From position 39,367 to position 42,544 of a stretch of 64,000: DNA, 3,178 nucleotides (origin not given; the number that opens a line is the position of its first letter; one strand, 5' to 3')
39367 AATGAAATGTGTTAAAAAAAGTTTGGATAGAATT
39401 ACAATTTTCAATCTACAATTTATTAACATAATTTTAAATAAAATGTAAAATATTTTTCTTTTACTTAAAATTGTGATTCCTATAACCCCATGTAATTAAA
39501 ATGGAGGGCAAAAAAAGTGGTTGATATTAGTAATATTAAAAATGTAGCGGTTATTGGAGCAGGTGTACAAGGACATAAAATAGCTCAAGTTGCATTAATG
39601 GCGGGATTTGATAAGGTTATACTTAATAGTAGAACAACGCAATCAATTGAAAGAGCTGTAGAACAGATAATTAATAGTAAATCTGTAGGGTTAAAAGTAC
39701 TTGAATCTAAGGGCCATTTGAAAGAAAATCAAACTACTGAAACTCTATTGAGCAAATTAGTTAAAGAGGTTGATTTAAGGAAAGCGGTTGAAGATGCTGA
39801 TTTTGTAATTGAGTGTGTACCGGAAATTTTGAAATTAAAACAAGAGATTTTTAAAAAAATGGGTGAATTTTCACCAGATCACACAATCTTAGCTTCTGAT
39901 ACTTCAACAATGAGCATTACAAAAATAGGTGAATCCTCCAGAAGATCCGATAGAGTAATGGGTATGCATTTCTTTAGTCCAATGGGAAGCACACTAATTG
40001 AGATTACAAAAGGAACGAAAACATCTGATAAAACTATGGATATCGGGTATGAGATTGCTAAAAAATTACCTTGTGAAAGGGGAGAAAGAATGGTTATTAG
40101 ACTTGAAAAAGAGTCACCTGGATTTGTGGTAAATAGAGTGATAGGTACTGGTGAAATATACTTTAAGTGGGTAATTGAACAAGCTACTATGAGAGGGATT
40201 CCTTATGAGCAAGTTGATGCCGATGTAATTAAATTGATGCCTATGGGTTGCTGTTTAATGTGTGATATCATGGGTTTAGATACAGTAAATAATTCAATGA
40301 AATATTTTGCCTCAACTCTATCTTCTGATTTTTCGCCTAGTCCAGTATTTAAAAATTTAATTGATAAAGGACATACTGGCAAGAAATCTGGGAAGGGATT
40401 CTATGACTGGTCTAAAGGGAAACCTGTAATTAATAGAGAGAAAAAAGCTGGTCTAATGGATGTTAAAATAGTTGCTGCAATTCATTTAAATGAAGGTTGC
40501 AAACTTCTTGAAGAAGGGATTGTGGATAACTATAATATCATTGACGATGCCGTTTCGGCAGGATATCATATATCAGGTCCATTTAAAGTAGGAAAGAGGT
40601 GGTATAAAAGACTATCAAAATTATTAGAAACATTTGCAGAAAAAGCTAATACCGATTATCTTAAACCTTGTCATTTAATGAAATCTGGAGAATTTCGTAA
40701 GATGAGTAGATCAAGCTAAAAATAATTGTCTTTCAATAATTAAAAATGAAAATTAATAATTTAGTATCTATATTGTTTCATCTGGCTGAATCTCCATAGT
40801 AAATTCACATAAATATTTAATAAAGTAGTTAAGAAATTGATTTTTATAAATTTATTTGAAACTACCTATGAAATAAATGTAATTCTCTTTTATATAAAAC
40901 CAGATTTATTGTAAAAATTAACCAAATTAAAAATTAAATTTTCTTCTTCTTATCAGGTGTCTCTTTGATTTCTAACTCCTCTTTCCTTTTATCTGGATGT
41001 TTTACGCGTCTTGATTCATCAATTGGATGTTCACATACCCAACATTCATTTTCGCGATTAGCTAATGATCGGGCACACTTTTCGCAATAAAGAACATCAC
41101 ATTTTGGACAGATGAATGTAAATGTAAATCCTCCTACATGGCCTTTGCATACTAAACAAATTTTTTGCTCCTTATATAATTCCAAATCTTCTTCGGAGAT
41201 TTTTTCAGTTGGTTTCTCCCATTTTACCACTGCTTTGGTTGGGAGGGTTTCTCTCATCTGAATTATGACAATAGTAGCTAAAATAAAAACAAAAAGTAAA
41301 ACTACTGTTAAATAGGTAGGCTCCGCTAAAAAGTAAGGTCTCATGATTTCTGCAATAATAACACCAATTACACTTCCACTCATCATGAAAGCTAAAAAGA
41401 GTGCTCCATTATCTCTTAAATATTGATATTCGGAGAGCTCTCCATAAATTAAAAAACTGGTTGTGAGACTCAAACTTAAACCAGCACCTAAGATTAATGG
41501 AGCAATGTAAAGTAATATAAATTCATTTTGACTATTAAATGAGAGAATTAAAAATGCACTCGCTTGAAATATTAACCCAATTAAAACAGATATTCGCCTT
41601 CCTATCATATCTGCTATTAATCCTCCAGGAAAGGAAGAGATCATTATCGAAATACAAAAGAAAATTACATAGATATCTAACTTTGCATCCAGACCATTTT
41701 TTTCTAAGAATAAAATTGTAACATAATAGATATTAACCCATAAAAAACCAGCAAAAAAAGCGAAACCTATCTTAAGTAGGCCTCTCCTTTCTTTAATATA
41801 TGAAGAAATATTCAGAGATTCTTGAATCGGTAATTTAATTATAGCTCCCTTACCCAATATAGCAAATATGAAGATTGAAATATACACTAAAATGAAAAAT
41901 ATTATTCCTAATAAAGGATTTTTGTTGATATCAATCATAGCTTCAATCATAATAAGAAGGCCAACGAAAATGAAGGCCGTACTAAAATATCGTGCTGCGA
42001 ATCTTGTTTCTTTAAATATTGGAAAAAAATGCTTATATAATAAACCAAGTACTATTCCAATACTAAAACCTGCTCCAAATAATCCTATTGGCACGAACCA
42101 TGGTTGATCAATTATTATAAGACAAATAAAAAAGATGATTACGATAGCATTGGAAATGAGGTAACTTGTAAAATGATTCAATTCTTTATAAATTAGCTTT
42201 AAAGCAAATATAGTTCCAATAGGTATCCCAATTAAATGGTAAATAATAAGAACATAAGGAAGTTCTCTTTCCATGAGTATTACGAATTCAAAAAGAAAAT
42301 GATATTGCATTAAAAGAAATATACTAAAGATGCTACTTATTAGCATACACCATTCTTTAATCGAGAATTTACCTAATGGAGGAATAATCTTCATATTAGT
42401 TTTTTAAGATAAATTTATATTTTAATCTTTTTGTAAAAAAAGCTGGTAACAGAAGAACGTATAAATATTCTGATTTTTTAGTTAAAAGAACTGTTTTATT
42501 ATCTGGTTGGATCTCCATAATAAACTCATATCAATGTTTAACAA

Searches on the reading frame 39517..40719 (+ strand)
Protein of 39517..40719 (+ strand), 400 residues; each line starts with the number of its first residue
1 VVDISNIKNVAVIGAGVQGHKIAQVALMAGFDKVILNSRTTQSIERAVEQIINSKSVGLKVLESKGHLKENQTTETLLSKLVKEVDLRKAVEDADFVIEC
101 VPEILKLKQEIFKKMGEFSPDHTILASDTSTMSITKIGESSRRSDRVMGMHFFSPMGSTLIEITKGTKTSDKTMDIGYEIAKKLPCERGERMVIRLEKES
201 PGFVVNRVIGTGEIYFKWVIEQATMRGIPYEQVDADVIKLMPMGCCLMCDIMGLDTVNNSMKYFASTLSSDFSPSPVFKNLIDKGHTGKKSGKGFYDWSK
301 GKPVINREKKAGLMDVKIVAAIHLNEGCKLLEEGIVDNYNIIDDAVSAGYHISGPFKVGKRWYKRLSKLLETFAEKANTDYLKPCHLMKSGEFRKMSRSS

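Call 44: search_protein_families(library=pfam, proteins=[window:39517-40719:+], max_evalue=0.001)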
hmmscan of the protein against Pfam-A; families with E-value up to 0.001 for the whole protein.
window:39517-40719:+ (400 aa): 4 families
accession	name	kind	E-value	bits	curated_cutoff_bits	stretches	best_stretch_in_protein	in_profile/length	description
PF02737.24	3HCDH_N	-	3e-41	141.7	22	1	9-184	1-170/180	3-hydroxyacyl-CoA dehydrogenase, NAD binding domain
PF00725.27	3HCDH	-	6.8e-18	65.4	22.1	1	202-298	1-97/97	3-hydroxyacyl-CoA dehydrogenase, C-terminal domain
PF03807.23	F420_oxidored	-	0.00015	22.7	21.6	0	10-102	2-68/94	NADP oxidoreductase coenzyme F420-dependent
PF01210.29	NAD_Gly3P_dh_N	-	0.00028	21.3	23.1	0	9-127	1-101/158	NAD-dependent glycerol-3-phosphate dehydrogenase N-terminus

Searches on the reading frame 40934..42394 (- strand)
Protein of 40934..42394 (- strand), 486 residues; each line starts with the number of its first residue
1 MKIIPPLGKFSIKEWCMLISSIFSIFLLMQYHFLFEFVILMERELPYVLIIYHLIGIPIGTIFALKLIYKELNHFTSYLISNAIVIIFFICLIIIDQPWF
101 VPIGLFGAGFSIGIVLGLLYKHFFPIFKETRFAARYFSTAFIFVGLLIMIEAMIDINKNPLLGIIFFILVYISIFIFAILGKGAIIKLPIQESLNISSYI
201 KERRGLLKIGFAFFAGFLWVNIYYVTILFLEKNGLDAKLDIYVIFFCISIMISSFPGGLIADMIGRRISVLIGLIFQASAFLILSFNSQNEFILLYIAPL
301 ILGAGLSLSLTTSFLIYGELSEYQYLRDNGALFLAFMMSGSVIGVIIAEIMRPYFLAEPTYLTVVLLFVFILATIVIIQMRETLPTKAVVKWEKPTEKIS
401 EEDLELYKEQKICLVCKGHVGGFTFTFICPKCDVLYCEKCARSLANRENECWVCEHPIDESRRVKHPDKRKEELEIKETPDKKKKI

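Call 44: search_protein_families(library=pfam, proteins=[window:40934-42394:-], max_evalue=0.001)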
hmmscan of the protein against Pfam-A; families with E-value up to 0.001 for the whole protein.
window:40934-42394:- (486 aa): 1 family
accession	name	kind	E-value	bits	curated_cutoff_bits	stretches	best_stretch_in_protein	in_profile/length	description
PF07690.21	MFS_1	-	3e-07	30.1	33.4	1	213-394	6-187/347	Major Facilitator Superfamily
